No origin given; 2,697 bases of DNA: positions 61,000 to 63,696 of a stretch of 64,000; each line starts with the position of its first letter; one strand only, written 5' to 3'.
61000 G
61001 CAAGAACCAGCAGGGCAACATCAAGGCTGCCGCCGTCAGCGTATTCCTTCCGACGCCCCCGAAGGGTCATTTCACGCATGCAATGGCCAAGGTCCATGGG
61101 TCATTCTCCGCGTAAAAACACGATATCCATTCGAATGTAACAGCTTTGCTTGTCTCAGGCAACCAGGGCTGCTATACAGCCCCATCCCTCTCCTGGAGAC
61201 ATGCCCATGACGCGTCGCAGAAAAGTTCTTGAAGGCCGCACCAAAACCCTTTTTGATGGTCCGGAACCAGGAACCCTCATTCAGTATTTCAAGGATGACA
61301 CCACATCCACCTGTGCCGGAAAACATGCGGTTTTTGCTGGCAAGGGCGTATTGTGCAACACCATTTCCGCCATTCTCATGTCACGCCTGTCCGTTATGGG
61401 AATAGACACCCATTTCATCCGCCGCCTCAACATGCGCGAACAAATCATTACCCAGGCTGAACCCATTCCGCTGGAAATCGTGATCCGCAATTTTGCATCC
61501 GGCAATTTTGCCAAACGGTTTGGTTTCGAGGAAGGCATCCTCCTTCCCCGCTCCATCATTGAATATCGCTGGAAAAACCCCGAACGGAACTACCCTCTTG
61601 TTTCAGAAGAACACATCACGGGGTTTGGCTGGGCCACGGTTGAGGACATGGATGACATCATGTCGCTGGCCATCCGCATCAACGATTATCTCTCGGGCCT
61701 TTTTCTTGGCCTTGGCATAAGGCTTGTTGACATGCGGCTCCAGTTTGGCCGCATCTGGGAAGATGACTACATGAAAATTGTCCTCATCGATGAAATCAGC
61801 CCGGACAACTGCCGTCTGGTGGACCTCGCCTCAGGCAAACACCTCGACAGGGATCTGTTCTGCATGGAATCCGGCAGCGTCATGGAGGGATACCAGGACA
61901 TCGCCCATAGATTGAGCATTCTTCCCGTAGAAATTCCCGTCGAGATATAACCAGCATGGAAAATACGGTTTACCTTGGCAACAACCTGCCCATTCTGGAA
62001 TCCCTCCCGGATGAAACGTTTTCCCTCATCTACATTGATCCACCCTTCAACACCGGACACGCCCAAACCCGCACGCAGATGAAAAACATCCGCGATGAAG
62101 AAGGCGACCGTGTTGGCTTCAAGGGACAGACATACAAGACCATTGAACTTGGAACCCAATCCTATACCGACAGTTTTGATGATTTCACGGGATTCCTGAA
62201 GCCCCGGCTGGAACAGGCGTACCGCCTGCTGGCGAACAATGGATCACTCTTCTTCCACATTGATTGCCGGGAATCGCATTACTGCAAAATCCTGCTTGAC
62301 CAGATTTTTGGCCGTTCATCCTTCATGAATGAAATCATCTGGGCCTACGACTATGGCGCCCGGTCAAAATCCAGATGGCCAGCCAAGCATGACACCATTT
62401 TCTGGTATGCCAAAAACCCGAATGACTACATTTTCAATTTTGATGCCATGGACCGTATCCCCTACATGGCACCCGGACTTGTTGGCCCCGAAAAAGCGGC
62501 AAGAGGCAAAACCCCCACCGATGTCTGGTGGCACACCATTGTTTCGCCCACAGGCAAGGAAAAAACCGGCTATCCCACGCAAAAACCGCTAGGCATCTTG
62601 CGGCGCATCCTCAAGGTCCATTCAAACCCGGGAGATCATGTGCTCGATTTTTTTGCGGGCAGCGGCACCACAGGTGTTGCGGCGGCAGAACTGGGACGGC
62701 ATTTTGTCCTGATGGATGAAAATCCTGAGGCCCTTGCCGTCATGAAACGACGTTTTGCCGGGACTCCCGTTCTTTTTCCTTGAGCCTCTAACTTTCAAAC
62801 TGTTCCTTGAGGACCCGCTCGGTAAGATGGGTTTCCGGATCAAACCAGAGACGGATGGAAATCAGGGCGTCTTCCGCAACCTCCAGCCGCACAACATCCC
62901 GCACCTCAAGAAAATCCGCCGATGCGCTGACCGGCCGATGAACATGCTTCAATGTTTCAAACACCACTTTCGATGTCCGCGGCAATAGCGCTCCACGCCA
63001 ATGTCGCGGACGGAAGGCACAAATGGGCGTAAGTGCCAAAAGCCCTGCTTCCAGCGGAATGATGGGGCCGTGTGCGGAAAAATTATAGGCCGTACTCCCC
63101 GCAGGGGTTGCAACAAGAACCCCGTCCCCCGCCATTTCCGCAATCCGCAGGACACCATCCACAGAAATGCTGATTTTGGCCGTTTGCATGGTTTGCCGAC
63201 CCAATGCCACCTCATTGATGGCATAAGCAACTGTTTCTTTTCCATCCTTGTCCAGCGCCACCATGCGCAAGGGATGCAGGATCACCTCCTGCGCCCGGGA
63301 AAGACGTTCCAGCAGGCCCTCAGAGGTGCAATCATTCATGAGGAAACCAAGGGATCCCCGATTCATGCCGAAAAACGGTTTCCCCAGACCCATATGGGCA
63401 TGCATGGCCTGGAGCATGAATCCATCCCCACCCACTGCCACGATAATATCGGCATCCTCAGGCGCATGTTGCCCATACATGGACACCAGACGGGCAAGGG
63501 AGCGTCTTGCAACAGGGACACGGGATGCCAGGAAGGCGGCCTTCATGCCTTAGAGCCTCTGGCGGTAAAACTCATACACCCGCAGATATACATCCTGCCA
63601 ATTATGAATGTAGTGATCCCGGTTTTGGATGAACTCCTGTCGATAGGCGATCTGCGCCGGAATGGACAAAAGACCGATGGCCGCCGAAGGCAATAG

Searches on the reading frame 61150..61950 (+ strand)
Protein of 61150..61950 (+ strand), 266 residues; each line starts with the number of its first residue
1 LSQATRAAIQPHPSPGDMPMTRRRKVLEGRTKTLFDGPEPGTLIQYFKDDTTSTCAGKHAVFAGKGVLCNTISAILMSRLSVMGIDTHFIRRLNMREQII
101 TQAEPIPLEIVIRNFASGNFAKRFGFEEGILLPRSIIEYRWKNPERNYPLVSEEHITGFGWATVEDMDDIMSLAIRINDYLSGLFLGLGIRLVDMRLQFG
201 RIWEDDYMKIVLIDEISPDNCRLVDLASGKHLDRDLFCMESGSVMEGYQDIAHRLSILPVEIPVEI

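Call 45: search_protein_families(library=pfam, proteins=[window:61150-61950:+], max_evalue=0.001)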
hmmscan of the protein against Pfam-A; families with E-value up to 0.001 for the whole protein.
window:61150-61950:+ (266 aa): 1 family
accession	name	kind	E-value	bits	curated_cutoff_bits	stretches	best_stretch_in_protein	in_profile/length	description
PF01259.24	SAICAR_synt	-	3.1e-52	178.1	20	1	26-254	2-232/233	SAICAR synthetase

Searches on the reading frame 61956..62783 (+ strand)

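Call 45: search_protein_families(library=pfam, proteins=[window:61956-62783:+], max_evalue=0.001)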
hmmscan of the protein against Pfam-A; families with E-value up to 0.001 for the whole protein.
window:61956-62783:+ (275 aa): 3 families
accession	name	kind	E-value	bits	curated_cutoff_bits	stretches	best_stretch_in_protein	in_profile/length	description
PF01555.25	N6_N4_Mtase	-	1.5e-47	162.8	26.7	1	23-263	2-219/221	DNA methylase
PF03602.21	Cons_hypoth95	-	1.6e-07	31.6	24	0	226-266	42-83/182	Conserved hypothetical protein 95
PF05175.20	MTS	-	2.1e-05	24.7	23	0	224-267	30-75/170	Methyltransferase small domain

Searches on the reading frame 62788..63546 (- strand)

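Call 45: search_protein_families(library=pfam, proteins=[window:62788-63546:-], max_evalue=0.001)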
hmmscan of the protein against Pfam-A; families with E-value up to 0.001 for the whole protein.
window:62788-63546:- (252 aa): 2 families
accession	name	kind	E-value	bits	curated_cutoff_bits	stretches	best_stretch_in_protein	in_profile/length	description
PF20143.4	NAD_kinase_C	-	1.9e-09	37.8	23.7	1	117-179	8-70/126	ATP-NAD kinase C-terminal domain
PF01513.26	NAD_kinase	-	8.2e-08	33.1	25.5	1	25-71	66-112/130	ATP-NAD kinase N-terminal domain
